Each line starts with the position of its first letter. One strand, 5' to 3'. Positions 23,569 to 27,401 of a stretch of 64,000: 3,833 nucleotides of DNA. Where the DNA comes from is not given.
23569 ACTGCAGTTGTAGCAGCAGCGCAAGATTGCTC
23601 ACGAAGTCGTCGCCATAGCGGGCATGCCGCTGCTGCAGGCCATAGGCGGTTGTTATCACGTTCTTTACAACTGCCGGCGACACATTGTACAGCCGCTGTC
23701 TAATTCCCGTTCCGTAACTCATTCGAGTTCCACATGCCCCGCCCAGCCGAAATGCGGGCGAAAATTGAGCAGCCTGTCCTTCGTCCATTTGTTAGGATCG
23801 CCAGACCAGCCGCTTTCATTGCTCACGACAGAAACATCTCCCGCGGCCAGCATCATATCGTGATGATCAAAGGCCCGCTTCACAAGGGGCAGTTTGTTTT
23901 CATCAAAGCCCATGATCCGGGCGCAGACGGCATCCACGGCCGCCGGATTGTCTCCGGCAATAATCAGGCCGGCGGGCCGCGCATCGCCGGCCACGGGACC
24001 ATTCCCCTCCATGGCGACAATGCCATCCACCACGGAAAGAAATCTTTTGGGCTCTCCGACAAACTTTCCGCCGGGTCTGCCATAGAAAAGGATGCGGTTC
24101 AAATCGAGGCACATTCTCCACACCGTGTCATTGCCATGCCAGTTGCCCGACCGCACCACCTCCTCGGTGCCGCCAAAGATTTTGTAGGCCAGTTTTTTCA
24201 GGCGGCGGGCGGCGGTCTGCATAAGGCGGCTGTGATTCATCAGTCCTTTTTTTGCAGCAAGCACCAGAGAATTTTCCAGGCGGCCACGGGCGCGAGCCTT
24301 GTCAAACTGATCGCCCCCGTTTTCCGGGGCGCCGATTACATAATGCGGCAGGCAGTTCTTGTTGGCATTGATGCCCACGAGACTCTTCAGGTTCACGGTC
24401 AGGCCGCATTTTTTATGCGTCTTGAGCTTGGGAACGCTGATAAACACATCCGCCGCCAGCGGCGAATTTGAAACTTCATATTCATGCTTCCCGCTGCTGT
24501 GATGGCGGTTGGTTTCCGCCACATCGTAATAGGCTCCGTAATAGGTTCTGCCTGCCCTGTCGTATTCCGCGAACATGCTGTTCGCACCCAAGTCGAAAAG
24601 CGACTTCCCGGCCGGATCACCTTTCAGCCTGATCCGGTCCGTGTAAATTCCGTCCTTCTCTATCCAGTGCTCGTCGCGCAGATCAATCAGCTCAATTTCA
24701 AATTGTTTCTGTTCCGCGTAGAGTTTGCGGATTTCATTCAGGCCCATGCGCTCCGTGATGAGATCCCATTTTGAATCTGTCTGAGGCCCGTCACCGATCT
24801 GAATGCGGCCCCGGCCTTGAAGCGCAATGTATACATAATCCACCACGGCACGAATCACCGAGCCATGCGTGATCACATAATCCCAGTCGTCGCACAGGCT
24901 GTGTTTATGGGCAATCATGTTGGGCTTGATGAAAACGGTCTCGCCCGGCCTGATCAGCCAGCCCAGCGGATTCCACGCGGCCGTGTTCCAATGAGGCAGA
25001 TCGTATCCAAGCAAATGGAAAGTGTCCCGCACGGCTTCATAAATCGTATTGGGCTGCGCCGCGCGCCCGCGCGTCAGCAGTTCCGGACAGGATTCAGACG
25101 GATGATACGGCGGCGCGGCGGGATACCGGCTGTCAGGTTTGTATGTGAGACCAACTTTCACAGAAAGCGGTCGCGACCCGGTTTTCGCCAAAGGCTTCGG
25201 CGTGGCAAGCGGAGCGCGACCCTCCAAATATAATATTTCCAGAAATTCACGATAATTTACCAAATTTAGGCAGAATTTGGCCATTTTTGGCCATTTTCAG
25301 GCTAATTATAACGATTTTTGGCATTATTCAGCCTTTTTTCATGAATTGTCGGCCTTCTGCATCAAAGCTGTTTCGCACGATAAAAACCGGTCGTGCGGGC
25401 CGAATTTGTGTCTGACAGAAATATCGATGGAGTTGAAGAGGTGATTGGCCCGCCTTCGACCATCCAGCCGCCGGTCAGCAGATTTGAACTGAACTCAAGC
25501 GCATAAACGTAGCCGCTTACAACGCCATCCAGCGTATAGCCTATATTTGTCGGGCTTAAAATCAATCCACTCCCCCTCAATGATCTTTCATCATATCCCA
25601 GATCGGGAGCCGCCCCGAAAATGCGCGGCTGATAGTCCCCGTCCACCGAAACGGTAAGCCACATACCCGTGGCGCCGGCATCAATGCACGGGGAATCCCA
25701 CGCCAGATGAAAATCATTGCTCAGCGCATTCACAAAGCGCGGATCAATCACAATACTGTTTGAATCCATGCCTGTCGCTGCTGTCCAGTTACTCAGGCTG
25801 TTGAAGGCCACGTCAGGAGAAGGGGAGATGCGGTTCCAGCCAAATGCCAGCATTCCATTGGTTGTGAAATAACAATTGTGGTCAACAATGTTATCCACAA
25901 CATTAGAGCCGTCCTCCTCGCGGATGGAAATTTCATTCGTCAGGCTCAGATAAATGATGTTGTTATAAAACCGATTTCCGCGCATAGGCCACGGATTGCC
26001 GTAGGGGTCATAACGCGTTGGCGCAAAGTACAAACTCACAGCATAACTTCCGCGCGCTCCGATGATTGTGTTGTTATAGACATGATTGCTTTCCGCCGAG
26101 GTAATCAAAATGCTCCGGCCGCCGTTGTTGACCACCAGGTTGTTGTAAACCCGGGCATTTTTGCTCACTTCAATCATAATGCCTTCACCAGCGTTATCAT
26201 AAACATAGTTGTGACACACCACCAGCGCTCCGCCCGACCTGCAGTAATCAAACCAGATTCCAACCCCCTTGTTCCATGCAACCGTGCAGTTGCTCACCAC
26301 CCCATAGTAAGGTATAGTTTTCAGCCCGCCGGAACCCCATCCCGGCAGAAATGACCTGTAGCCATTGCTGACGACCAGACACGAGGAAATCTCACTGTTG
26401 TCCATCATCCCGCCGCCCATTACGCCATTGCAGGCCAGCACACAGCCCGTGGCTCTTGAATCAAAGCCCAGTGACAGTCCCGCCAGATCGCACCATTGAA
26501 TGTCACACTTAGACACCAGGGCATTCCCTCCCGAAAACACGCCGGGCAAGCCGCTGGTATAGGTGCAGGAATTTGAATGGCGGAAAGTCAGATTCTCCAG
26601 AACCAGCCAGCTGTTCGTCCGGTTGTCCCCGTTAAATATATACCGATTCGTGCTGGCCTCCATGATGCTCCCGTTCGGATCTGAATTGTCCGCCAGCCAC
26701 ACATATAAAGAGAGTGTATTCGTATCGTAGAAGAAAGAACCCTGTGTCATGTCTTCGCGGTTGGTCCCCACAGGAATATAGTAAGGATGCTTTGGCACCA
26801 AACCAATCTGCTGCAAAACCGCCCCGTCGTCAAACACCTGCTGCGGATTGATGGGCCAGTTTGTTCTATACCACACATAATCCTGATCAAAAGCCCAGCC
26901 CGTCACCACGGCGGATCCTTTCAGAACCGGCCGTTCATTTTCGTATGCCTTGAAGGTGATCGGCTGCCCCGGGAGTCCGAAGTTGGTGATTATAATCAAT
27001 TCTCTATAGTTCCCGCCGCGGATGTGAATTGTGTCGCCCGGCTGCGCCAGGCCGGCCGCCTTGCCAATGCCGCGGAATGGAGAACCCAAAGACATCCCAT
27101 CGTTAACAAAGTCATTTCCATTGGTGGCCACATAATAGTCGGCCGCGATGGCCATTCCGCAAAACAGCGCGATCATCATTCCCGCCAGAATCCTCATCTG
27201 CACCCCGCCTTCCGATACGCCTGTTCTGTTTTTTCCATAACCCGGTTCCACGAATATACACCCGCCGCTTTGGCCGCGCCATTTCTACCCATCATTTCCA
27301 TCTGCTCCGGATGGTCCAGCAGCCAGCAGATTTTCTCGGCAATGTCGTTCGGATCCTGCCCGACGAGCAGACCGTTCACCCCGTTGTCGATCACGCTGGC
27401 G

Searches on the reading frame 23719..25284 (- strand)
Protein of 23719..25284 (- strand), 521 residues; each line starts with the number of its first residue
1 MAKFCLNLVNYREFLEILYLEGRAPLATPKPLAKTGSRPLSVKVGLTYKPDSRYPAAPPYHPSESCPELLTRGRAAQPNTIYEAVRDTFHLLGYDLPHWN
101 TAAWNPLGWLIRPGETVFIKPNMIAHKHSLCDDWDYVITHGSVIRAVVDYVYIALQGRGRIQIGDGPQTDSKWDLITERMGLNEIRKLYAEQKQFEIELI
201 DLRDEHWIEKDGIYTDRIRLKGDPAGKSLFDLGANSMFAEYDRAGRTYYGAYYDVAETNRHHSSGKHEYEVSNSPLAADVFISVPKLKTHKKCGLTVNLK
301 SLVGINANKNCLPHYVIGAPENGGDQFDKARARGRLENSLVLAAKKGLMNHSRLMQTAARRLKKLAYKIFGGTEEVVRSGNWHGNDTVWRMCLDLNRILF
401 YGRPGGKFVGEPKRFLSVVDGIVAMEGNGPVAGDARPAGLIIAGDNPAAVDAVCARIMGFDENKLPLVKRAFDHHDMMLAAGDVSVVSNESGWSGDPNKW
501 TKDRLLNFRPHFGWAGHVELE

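Call 9: search_protein_families(library=pfam, proteins=[window:23719-25284:-])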
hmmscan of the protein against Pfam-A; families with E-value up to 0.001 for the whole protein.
window:23719-25284:- (521 aa): 1 family
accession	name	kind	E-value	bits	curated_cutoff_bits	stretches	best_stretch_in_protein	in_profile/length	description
PF04015.17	DUF362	-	7.5e-30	104.9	24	2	260-456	79-200/200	Domain of unknown function (DUF362)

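Call 75: find_homologous_proteins(query=window:23719-25191:-, max_evalue=1e-60)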
Query window:23719-25191:- (490 aa): 4417 proteins with E <= 1e-60 among 8000 candidates; the best 120 are listed.
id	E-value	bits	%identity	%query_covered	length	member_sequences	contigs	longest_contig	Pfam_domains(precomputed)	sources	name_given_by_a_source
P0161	0.0e+0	1015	89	98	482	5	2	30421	PF04015.18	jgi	-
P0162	6.3e-293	990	86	98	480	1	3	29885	PF04015.18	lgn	-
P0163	8.0e-293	990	86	98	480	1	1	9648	PF04015.18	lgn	-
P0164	1.1e-283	960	83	98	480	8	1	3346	PF04015.18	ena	-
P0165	2.7e-283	959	84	98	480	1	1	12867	PF04015.18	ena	-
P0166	1.7e-282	956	83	98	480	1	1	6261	PF04015.18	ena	-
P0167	3.9e-270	915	85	92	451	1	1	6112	PF04015.18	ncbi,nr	ncbi:MAG: DUF362 domain-containing protein [Kiritimatiellae bacterium]|nr:DUF362 domain-containing p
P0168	2.3e-269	913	85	92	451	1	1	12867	PF04015.18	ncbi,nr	ncbi:MAG TPA: DUF362 domain-containing protein [Kiritimatiellia bacterium]|nr:DUF362 domain-containi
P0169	8.6e-214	729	64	97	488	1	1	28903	PF04015.18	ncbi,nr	ncbi:MAG: DUF362 domain-containing protein [Verrucomicrobia bacterium]|nr:DUF362 domain-containing p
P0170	4.8e-205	700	62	98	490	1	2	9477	PF04015.18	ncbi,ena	-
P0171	1.1e-202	693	61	97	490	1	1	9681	PF04015.18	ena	-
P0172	1.1e-200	686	62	98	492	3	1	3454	PF04015.18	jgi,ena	-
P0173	3.0e-199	681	60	100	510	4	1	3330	PF04015.18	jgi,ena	-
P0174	1.0e-198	680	61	99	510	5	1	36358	PF04015.18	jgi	jgi:uncharacterized protein (DUF362 family)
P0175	1.5e-198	679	62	97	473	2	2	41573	PF04015.18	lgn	-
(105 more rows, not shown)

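Call 76: find_encoding_contigs(protein=P0161, flank=10000, max_places=2)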
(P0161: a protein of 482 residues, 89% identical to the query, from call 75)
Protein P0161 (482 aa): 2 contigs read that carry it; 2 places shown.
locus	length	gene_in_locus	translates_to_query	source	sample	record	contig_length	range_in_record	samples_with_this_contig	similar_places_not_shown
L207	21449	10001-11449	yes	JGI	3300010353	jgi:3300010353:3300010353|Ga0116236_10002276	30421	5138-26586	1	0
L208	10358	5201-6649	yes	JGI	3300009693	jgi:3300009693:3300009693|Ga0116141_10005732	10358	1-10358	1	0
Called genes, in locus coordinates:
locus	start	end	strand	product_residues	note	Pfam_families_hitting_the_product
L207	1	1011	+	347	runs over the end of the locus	PF04230:PS_pyruv_trans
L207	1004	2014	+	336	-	PF00881:Nitroreductase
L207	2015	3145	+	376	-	PF02350:Epimerase_2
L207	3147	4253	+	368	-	PF13439:Glyco_transf_4 (weak), PF00534:Glycos_transf_1, PF13692:Glyco_trans_1_4, PF13524:Glyco_trans_1_2 (weak)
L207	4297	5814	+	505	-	PF04932:Wzy_C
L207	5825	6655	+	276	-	PF00535:Glycos_transf_2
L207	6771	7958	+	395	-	PF13439:Glyco_transf_4, PF13579:Glyco_trans_4_4, PF00534:Glycos_transf_1, PF13692:Glyco_trans_1_4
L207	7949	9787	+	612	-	PF22842:Pel9A-like_beta_helix, PF05048:NosD (weak), PF13229:Beta_helix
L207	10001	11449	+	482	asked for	PF04015:DUF362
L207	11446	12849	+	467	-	PF27533:CapK_C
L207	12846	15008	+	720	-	PF00107:ADH_zinc_N, PF01408:GFO_IDH_MocA, PF02894:GFO_IDH_MocA_C (weak), PF22725:GFO_IDH_MocA_C3 (weak)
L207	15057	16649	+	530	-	PF13229:Beta_helix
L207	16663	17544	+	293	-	PF02353:CMAS (weak), PF13489:Methyltransf_23, PF13847:Methyltransf_31, PF08241:Methyltransf_11, PF08242:Methyltransf_12, PF13649:Methyltransf_25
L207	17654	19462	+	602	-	PF16889:Hepar_II_III_N, PF07940:Hepar_II_III_C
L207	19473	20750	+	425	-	PF03721:UDPG_MGDP_dh_N, PF00984:UDPG_MGDP_dh, PF03720:UDPG_MGDP_dh_C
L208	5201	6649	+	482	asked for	PF04015:DUF362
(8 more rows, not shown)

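Call 77: find_encoding_contigs(protein=P0162, flank=10000, max_places=2)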
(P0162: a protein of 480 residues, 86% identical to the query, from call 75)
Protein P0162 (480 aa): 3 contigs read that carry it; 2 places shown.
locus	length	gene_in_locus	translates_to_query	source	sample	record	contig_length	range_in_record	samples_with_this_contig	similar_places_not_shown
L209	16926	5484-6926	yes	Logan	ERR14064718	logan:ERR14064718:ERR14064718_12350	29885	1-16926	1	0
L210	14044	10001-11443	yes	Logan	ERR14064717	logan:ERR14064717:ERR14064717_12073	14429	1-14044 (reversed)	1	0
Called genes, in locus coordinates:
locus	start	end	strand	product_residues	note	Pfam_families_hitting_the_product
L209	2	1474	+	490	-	?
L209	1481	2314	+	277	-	PF00535:Glycos_transf_2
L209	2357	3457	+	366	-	PF00534:Glycos_transf_1, PF13692:Glyco_trans_1_4, PF13524:Glyco_trans_1_2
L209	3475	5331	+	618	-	PF07602:DUF1565 (faint), PF22842:Pel9A-like_beta_helix, PF05048:NosD, PF13229:Beta_helix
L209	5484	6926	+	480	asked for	PF04015:DUF362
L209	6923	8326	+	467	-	PF27533:CapK_C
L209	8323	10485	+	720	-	PF00107:ADH_zinc_N, PF01408:GFO_IDH_MocA, PF02894:GFO_IDH_MocA_C (weak), PF22725:GFO_IDH_MocA_C3 (weak)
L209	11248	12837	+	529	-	PF13229:Beta_helix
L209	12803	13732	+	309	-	PF02353:CMAS (weak), PF13489:Methyltransf_23, PF01209:Ubie_methyltran (faint), PF13847:Methyltransf_31, PF08241:Methyltransf_11, PF08242:Methyltransf_12, PF13649:Methyltransf_25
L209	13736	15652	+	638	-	PF16889:Hepar_II_III_N, PF07940:Hepar_II_III_C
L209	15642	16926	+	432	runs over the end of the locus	PF03721:UDPG_MGDP_dh_N, PF00984:UDPG_MGDP_dh, PF03720:UDPG_MGDP_dh_C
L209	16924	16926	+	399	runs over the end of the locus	PF13439:Glyco_transf_4, PF13579:Glyco_trans_4_4, PF00534:Glycos_transf_1, PF13692:Glyco_trans_1_4, PF13524:Glyco_trans_1_2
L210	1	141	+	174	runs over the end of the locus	?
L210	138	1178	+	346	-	PF04230:PS_pyruv_trans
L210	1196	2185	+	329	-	PF00881:Nitroreductase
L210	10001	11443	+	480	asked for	PF04015:DUF362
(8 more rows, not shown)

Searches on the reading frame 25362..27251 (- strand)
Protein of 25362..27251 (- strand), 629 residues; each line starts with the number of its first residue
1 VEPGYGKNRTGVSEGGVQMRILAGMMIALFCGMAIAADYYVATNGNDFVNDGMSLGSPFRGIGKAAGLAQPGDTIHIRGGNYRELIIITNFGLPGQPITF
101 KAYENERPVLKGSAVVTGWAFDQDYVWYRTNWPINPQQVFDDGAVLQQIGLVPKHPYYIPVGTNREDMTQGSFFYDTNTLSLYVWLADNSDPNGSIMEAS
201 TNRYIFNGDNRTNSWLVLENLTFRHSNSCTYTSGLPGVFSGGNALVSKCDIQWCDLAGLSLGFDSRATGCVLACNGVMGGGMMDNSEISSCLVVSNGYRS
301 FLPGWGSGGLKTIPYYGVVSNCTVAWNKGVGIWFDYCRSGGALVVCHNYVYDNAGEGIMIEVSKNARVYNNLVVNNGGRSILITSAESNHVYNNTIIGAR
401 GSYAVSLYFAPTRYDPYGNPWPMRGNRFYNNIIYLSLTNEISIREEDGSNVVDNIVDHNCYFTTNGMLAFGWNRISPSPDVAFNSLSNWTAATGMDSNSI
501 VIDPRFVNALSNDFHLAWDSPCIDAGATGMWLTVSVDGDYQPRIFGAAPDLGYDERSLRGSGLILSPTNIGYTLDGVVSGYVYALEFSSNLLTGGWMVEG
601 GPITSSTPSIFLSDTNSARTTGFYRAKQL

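Call 9: search_protein_families(library=pfam, proteins=[window:25362-27251:-])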
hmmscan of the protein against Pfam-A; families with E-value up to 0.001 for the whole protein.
window:25362-27251:- (629 aa): 3 families
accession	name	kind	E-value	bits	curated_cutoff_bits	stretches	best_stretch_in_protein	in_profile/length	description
PF13229.12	Beta_helix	-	3.2e-17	63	25.9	2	317-396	80-158/158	Right handed beta helix region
PF05048.19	NosD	-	3.3e-07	30.4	23.6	1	318-433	72-169/212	Periplasmic copper-binding protein (NosD)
PF07602.17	DUF1565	-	0.00032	20.5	20.3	0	44-84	2-40/257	Protein of unknown function (DUF1565)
